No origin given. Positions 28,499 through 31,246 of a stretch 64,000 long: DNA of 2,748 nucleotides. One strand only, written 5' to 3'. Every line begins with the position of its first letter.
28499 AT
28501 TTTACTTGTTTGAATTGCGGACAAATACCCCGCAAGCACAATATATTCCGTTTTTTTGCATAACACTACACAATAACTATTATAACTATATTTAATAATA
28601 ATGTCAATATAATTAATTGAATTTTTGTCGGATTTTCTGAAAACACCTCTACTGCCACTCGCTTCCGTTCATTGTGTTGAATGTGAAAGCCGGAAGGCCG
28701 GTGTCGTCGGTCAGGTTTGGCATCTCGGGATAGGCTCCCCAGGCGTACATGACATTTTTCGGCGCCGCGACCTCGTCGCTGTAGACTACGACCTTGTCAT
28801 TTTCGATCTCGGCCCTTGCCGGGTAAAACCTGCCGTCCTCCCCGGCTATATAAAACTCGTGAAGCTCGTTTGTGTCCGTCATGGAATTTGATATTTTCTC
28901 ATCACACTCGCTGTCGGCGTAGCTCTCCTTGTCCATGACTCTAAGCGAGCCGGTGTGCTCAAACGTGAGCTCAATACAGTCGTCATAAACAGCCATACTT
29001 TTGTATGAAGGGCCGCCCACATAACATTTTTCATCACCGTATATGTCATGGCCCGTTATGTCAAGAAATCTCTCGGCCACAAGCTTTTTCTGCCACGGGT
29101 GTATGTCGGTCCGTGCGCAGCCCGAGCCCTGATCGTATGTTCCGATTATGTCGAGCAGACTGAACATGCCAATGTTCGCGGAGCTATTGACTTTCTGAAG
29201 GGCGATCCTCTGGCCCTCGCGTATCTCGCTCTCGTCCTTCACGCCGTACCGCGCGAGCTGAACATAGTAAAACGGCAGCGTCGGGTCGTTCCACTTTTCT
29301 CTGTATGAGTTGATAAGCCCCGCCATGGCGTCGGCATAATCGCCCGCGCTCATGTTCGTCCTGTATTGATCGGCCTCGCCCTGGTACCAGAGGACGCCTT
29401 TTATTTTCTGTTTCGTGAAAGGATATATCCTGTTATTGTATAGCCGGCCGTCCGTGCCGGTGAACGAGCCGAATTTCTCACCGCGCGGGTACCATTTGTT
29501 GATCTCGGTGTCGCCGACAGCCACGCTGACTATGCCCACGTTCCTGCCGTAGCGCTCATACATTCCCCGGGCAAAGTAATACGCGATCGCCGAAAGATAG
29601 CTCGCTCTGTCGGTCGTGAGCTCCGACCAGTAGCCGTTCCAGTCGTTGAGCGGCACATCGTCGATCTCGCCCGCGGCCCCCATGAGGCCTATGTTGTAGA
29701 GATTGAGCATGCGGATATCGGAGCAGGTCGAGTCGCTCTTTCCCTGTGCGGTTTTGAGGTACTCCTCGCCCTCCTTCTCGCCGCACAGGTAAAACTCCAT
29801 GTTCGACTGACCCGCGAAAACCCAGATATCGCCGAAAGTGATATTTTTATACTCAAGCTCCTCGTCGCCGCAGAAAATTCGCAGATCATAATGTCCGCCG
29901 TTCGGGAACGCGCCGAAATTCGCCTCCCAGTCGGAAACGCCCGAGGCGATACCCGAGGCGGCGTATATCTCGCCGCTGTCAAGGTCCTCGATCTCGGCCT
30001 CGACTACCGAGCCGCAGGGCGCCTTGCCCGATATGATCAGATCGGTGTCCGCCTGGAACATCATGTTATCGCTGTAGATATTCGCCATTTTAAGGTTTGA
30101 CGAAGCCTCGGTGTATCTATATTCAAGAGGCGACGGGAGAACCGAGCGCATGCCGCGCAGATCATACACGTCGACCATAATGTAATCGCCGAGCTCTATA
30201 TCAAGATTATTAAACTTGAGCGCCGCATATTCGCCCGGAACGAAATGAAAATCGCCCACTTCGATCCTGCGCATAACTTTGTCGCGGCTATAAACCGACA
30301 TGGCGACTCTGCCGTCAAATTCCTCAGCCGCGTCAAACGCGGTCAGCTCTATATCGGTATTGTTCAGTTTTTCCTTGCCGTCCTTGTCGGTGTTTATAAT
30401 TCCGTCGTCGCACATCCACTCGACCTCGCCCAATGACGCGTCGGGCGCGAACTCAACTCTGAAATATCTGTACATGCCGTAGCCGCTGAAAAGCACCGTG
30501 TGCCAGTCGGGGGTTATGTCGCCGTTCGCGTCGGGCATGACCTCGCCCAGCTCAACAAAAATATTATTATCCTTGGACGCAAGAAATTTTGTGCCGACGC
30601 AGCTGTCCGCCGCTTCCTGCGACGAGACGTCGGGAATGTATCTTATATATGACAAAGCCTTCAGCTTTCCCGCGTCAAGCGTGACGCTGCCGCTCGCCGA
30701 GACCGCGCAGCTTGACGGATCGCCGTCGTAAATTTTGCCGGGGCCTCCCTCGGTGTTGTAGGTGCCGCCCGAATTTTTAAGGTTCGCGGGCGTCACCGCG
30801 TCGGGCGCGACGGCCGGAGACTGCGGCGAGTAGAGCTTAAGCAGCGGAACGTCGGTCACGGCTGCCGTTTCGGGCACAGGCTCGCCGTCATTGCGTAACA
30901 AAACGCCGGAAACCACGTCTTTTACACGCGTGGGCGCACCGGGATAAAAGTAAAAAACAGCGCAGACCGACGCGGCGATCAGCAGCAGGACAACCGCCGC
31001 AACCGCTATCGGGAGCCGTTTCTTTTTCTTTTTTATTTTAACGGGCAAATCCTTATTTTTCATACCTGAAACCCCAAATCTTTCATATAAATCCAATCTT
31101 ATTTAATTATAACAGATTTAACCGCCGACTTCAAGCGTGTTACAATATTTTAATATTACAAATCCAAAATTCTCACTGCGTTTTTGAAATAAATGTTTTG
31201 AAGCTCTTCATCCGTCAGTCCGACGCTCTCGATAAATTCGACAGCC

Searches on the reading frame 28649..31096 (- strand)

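Call 21: search_protein_families(library=pfam, proteins=[window:28649-31096:-], max_evalue=0.001)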
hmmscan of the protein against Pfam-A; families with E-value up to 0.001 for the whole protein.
window:28649-31096:- (815 aa): 1 family
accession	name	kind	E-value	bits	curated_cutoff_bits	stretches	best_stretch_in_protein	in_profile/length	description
PF03629.24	SASA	-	3.6e-22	79.5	24.8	1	423-633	3-186/226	Carbohydrate esterase, sialic acid-specific acetylesterase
